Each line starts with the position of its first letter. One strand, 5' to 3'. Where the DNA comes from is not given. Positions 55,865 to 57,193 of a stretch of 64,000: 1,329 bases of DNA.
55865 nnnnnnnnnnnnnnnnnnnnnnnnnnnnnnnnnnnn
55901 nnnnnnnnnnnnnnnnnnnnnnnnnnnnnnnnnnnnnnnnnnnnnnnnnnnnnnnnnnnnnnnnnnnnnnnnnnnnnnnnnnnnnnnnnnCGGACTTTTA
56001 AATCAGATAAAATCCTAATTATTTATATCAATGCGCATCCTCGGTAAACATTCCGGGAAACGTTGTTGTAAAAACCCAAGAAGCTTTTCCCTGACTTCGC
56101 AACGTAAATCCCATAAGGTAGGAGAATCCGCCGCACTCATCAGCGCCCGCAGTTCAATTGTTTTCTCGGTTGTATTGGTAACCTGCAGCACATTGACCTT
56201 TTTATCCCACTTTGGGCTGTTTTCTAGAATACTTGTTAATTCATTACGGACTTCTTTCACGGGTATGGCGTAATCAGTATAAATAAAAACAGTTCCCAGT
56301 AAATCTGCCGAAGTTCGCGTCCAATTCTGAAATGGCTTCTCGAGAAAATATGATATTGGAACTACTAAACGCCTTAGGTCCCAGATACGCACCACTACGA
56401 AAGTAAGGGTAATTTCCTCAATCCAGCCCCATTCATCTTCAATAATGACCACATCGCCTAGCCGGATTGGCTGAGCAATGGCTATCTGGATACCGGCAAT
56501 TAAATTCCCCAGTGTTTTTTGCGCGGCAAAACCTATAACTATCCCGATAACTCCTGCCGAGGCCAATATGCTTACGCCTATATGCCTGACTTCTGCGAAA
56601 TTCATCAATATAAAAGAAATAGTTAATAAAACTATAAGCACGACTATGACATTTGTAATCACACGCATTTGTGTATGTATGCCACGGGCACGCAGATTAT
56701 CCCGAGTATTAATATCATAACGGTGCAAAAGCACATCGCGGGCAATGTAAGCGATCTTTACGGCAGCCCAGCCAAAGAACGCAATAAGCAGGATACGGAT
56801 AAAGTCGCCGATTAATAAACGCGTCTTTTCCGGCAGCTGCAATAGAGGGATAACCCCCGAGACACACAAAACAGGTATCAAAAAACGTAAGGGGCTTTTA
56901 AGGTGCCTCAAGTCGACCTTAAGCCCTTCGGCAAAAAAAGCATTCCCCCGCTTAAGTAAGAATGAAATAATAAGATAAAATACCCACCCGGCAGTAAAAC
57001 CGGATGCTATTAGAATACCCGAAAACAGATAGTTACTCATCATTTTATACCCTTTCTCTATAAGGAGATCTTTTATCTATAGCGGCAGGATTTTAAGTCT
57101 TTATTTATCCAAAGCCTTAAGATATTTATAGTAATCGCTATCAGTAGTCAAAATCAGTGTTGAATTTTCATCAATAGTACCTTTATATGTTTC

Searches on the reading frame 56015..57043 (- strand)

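Call 32: search_protein_families(library=pfam, proteins=[window:56015-57043:-], max_evalue=0.00001)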
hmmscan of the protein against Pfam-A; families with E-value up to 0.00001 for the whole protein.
window:56015-57043:- (342 aa): 1 family
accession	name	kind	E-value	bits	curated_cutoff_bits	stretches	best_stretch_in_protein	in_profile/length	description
PF00924.24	MS_channel_2nd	-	2.7e-15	56.7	20.2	1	177-243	2-68/68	Mechanosensitive ion channel, beta-domain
